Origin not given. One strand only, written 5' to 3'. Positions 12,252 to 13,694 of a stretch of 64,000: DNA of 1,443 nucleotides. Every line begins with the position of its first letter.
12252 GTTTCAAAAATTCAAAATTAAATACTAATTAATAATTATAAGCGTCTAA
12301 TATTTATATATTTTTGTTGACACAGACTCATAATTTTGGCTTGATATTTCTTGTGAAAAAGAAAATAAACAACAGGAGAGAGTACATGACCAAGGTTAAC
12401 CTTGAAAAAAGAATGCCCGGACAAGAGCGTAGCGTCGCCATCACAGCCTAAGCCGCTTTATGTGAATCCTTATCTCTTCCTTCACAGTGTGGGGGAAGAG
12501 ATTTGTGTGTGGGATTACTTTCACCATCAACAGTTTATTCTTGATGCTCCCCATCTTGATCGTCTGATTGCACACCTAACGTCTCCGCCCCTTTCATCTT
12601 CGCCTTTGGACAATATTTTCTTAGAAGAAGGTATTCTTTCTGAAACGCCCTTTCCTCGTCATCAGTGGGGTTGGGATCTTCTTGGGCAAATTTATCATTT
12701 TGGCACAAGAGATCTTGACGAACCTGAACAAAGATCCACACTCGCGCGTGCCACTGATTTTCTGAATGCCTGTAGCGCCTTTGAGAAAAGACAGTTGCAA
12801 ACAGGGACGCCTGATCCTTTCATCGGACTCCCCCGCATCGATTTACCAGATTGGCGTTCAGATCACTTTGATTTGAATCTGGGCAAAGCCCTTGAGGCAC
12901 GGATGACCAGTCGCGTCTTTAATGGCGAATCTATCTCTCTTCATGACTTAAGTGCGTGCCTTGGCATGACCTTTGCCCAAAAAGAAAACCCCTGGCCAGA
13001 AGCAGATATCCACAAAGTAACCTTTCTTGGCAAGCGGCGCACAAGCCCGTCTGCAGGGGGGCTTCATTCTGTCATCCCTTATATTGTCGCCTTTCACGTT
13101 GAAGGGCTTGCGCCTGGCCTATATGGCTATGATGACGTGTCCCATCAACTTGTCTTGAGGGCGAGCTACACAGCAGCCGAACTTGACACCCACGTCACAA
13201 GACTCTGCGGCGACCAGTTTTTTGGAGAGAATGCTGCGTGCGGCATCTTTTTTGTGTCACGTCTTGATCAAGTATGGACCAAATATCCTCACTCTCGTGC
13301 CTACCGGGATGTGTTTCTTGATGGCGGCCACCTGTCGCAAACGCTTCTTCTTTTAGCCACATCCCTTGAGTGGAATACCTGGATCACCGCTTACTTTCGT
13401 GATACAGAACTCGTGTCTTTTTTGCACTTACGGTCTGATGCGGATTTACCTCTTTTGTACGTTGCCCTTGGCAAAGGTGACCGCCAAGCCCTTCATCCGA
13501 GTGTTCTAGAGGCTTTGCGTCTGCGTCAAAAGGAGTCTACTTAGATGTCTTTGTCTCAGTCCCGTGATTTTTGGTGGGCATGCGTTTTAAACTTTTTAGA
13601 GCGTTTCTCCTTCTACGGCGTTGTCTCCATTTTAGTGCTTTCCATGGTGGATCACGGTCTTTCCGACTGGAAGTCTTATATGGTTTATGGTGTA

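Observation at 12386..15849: Orphan SagB/ThcOx-type dehydrogenase coupled to a POT peptide transporter and a LysR regulator, with no YcaO: candidate non-canonical peptide-modification system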

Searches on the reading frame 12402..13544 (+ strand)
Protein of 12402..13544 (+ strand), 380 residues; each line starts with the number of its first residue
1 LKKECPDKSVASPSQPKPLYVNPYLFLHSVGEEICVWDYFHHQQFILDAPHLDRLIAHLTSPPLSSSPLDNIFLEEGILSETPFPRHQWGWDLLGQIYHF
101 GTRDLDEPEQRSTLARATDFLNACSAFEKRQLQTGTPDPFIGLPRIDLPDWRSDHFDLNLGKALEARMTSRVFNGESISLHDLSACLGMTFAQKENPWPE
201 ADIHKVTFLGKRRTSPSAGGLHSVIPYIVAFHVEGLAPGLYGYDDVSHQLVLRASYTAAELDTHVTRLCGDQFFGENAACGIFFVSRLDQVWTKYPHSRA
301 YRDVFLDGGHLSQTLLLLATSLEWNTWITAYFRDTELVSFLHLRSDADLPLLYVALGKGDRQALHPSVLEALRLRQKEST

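Call 3: search_protein_families(library=pfam, proteins=[window:12402-13544:+], max_evalue=0.01)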
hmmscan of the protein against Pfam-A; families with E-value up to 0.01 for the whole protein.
window:12402-13544:+ (380 aa): 1 family
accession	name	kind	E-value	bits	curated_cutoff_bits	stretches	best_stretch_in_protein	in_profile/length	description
PF00881.29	Nitroreductase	-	3.8e-12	47.2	23.5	1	165-358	2-167/167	Nitroreductase family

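Call 4: search_protein_families(library=ncbifam, proteins=[window:12402-13544:+], max_evalue=0.01)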
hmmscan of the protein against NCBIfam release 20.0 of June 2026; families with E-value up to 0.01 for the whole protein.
window:12402-13544:+ (380 aa): 2 families
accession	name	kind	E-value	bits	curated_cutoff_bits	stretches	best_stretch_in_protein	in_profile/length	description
TIGR04511.1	SagB_rel_DH_2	exception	4.7e-35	121.4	240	1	145-357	163-367/380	putative peptide maturation dehydrogenase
TIGR03605.1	antibiot_sagB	domain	2.9e-23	82.2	78.4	1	180-357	2-172/173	SagB family peptide dehydrogenase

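Call 7: find_homologous_proteins(query=window:12402-13544:+)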
Query window:12402-13544:+ (380 aa): 73 proteins with E <= 0.001 among 4331 candidates.
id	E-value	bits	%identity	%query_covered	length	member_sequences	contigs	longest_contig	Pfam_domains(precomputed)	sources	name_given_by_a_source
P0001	2.8e-263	891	100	100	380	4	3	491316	PF00881.30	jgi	jgi:SagB-type dehydrogenase family enzyme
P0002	8.0e-232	787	88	99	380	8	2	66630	PF00881.30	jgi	jgi:SagB-type dehydrogenase family enzyme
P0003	5.4e-60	221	35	95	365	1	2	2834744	PF00881.30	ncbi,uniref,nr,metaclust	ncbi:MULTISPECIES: SagB family peptide dehydrogenase [Bacillales]|uniref:SagB-type dehydrogenase dom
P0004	2.1e-58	216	36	92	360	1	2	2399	PF00881.30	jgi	jgi:SagB-type dehydrogenase family enzyme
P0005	3.0e-57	212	37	92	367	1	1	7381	PF00881.30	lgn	-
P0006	1.6e-53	200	32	96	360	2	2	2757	PF00881.30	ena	-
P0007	3.0e-53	199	35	92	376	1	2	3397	PF00881.30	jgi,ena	-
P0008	7.7e-53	198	32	94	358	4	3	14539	PF00881.30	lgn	-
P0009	2.4e-52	196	34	92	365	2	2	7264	PF00881.30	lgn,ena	-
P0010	7.6e-51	191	33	94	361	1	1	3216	PF00881.30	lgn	-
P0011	2.2e-49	186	35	92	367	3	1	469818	PF00881.30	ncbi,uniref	ncbi:SagB/ThcOx family dehydrogenase [Variovorax ureilyticus]|uniref:SagB/ThcOx family dehydrogenase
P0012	4.0e-49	186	37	88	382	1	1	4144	PF00881.30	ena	-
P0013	3.1e-48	183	35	91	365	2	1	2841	PF00881.30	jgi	jgi:SagB-type dehydrogenase family enzyme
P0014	3.8e-48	182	33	94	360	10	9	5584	PF00881.30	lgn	-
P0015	5.8e-47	178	33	88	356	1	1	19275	PF00881.30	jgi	jgi:SagB-type dehydrogenase family enzyme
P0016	1.1e-45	174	33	88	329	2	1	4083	PF00881.30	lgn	-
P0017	1.8e-45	174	34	89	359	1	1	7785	PF00881.30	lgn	-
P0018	2.0e-45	173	33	93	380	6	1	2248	PF00881.30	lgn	-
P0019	3.0e-44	170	36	90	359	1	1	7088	PF00881.30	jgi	jgi:SagB-type dehydrogenase family enzyme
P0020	7.6e-41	158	33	87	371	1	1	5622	PF00881.30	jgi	jgi:SagB-type dehydrogenase family enzyme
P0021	1.1e-40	158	34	89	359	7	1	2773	PF00881.30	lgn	-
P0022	2.1e-39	154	32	88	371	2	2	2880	PF00881.30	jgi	jgi:SagB-type dehydrogenase family enzyme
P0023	3.1e-38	150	38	58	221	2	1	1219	PF00881.30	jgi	-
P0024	3.7e-31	126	41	50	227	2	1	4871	PF00881.30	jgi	-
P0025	4.7e-18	83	33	60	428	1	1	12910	PF00881.30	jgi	jgi:putative peptide maturation dehydrogenase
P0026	4.7e-18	83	35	51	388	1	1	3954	PF00881.30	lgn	-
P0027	4.8e-18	83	31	67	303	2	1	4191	PF00881.30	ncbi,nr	ncbi:MAG TPA: putative peptide maturation dehydrogenase, partial [Haliangium sp.]|nr:putative peptid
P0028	6.3e-18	83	32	60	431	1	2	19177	PF00881.30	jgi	jgi:putative peptide maturation dehydrogenase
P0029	6.8e-18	83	35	46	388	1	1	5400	PF00881.30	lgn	-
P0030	1.1e-17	82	37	47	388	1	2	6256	PF00881.30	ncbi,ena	-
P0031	1.5e-17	82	35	47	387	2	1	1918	PF00881.30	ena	-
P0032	2.0e-17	81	31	67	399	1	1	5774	PF00881.30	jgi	jgi:putative peptide maturation dehydrogenase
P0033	2.3e-17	81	35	53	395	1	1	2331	PF00881.30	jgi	jgi:putative peptide maturation dehydrogenase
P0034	2.9e-17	81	35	46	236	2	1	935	PF00881.30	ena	-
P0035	3.4e-17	81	35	46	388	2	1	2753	PF00881.30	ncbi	-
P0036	3.6e-17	80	35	47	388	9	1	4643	PF00881.30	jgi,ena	-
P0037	1.2e-16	79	30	79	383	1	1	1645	PF00881.30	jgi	jgi:putative peptide maturation dehydrogenase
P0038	1.2e-16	79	33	56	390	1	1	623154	PF00881.30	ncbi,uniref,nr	ncbi:putative peptide maturation dehydrogenase [Lysobacter silvisoli]|uniref:Putative peptide matura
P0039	1.4e-16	78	35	49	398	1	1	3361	PF00881.30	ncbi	-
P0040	3.2e-16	77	32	60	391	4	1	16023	PF00881.30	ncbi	ncbi:MAG: putative peptide maturation dehydrogenase [Pseudoxanthomonas sp.]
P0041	4.1e-16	77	30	38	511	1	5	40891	PF00881.30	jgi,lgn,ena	jgi:SagB-type dehydrogenase family enzyme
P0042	7.6e-16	76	35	46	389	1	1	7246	PF00881.30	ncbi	-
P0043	1.3e-15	75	32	56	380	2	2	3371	PF00881.30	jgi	jgi:putative peptide maturation dehydrogenase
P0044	2.7e-15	74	35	51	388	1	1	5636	PF00881.30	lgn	-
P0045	3.1e-15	74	29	50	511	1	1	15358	PF00881.30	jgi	jgi:SagB-type dehydrogenase family enzyme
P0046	1.0e-14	72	30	71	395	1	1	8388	PF00881.30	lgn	-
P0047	1.6e-14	72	38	40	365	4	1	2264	PF00881.30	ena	-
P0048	1.7e-14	72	28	55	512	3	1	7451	PF00881.30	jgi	jgi:SagB-type dehydrogenase family enzyme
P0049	3.9e-14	70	30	65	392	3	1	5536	PF00881.30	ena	-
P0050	8.9e-14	69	27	38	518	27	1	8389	PF00881.30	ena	-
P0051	1.3e-13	69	34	46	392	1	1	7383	PF00881.30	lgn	-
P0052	2.8e-13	68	28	38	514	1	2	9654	PF00881.30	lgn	-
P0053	2.9e-13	68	30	43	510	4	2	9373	PF00881.30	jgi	jgi:SagB-type dehydrogenase family enzyme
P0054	4.1e-13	67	28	53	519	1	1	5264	PF00881.30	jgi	jgi:SagB-type dehydrogenase family enzyme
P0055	6.8e-13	66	28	38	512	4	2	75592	PF00881.30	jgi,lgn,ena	jgi:SagB-type dehydrogenase family enzyme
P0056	4.7e-12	64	30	59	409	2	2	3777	PF00881.30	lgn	-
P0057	8.3e-12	63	32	37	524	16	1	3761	PF00881.30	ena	-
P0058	9.9e-12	62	29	42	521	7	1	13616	PF00881.30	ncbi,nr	ncbi:MAG: SagB/ThcOx family dehydrogenase [Phormidium sp. GEM2.Bin31]|nr:MAG: SagB/ThcOx family dehy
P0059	2.1e-11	61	33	38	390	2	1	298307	PF00881.30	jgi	jgi:putative peptide maturation dehydrogenase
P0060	6.7e-11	60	26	52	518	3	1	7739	PF00881.30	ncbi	ncbi:MAG: SagB/ThcOx family dehydrogenase [Cyanobacteria bacterium P01_H01_bin.119]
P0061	7.5e-11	60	30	59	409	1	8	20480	PF00881.30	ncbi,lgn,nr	ncbi:MAG: putative peptide maturation dehydrogenase [Xanthomonadaceae bacterium]|nr:putative peptide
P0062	1.4e-10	59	27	52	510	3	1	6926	PF00881.30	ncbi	-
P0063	3.1e-10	58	27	38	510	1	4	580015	PF00881.30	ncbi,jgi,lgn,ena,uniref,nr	ncbi:SagB/ThcOx family dehydrogenase [Aetokthonos hydrillicola Thurmond2011]|jgi:SagB-type dehydroge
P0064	4.4e-10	57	29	48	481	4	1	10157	PF00881.30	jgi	jgi:SagB-type dehydrogenase family enzyme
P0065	1.6e-9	55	27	52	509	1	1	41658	PF00881.30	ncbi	ncbi:MAG: SagB/ThcOx family dehydrogenase [Cuspidothrix sp.]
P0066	1.7e-9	55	29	51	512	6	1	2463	PF00881.30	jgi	jgi:SagB-type dehydrogenase family enzyme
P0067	7.3e-9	53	27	52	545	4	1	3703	PF00881.30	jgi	jgi:SagB-type dehydrogenase family enzyme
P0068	1.8e-8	52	27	52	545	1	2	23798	PF00881.30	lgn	-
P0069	2.0e-8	52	26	52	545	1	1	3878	PF00881.30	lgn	-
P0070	3.0e-8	51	26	52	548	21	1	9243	PF00881.30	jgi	jgi:SagB-type dehydrogenase family enzyme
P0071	1.3e-6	46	32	57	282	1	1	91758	PF00881.30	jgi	jgi:SagB-type dehydrogenase family enzyme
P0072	8.2e-4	36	31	48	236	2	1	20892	PF00881.30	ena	-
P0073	1.0e-3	36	28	54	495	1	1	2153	PF00881.30,PF22767.3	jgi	jgi:SagB-type dehydrogenase family enzyme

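Call 8: find_encoding_contigs(protein=P0002, flank=10000, max_places=4)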
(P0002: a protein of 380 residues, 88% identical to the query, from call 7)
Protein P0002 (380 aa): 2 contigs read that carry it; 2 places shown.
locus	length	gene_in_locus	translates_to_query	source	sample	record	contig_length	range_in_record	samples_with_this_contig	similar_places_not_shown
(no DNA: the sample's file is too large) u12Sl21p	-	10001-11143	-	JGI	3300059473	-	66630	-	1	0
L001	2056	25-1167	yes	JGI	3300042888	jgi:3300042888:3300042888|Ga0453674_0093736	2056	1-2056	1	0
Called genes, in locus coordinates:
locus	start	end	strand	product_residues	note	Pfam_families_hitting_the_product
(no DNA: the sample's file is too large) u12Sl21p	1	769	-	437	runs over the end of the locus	PF03237:Terminase_6N, PF17289:Terminase_6C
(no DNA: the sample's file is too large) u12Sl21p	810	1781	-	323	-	PF12849:PBP_like_2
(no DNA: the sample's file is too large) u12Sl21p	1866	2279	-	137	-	PF09391:DUF2000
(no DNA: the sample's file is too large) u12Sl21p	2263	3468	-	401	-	PF07690:MFS_1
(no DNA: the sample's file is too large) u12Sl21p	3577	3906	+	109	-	-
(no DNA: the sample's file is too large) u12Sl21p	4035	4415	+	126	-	-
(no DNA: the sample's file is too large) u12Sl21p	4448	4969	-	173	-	-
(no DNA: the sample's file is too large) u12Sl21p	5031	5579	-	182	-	-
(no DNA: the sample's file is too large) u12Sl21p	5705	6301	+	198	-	-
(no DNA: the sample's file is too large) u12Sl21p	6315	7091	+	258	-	PF12697:Abhydrolase_6 (weak), PF00326:Peptidase_S9 (weak), PF00561:Abhydrolase_1, PF12146:Hydrolase_4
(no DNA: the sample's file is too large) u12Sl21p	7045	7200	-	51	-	-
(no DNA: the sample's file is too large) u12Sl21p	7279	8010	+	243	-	PF00520:Ion_trans, PF08016:PKD_channel (weak)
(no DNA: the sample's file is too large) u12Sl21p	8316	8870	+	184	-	PF01812:5-FTHF_cyc-lig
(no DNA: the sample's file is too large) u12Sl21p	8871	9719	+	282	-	PF13277:YmdB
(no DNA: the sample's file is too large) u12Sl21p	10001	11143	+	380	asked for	PF00881:Nitroreductase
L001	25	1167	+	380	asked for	PF00881:Nitroreductase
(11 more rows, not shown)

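Call 9: find_encoding_contigs(protein=P0003, flank=10000, max_places=4)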
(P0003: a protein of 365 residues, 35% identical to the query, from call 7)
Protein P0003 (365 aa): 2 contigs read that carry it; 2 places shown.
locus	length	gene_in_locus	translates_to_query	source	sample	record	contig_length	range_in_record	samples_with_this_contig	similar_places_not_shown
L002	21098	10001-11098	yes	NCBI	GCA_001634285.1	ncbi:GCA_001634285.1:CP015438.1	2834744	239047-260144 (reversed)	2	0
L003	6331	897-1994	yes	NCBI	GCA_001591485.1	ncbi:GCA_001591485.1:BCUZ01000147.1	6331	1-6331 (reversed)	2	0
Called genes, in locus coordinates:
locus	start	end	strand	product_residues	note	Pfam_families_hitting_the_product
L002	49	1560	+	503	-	PF01946:Thi4 (weak), PF01266:DAO, PF01494:FAD_binding_3, PF07992:Pyr_redox_2 (faint), PF13450:NAD_binding_8 (weak), PF00355:Rieske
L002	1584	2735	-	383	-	PF02595:Gly_kinase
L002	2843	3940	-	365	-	PF00487:FA_desaturase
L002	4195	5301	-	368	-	PF01168:Ala_racemase_N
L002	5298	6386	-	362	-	PF17396:DUF1611_N, PF07755:DUF1611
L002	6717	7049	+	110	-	-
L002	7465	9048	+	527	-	PF13007:LZ_Tnp_IS66, PF13005:zf-IS66, PF03050:DDE_Tnp_IS66, PF13817:DDE_Tnp_IS66_C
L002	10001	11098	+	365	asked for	PF00881:Nitroreductase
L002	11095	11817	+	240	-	PF03591:AzlC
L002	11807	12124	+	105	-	PF05437:AzlD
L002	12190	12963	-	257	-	PF01695:IstB_IS21, PF00308:Bac_DnaA (weak), PF20720:nSTAND3 (weak), PF00004:AAA (weak)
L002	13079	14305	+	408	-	PF00665:rve (weak), PF22483:Mu-transpos_C_2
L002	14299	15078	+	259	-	PF01695:IstB_IS21, PF20720:nSTAND3 (faint), PF00308:Bac_DnaA (faint)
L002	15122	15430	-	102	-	PF22483:Mu-transpos_C_2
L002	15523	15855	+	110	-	-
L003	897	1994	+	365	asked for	PF00881:Nitroreductase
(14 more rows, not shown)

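Call 10: find_encoding_contigs(protein=P0011, flank=10000, max_places=4)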
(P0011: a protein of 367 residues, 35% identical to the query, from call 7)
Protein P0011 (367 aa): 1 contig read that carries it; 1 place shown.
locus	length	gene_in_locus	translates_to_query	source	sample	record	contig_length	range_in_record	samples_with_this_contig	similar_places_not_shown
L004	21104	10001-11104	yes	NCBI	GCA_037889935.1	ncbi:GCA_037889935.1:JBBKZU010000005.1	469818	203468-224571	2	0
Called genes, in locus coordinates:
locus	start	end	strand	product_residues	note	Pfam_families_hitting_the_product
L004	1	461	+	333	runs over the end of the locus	PF13593:SBF_like, PF01758:SBF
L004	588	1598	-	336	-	PF00248:Aldo_ket_red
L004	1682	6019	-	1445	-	PF00270:DEAD, PF04851:ResIII (weak), PF00271:Helicase_C, PF22590:Cas3-like_C_2 (weak), PF19306:WHD_Lhr, PF08494:DEAD_assoc, PF23235:WHD_3rd_Lhr, PF23234:WHD_4th_Lhr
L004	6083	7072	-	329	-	PF08240:ADH_N, PF00107:ADH_zinc_N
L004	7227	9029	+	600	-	PF12680:SnoaL_2 (weak), PF07992:Pyr_redox_2, PF13738:Pyr_redox_3, PF00743:FMO-like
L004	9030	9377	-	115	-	PF16697:Yop-YscD_cpl, PF00498:FHA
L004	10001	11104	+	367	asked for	PF00881:Nitroreductase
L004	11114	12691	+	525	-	PF02543:Carbam_trans_N, PF16861:Carbam_trans_C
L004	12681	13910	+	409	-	PF07690:MFS_1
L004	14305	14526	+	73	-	PF09791:Oxidored-like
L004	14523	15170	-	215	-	PF00440:TetR_N, PF13305:TetR_C_33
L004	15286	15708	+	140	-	PF00903:Glyoxalase, PF06983:3-dmu-9_3-mt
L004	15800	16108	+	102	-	PF03992:ABM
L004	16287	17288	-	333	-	PF00044:Gp_dh_N, PF02800:Gp_dh_C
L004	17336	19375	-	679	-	PF00456:Transketolase_N, PF13292:DXP_synthase_N (faint), PF02779:Transket_pyr, PF02780:Transketolase_C, PF22613:Transketolase_C_1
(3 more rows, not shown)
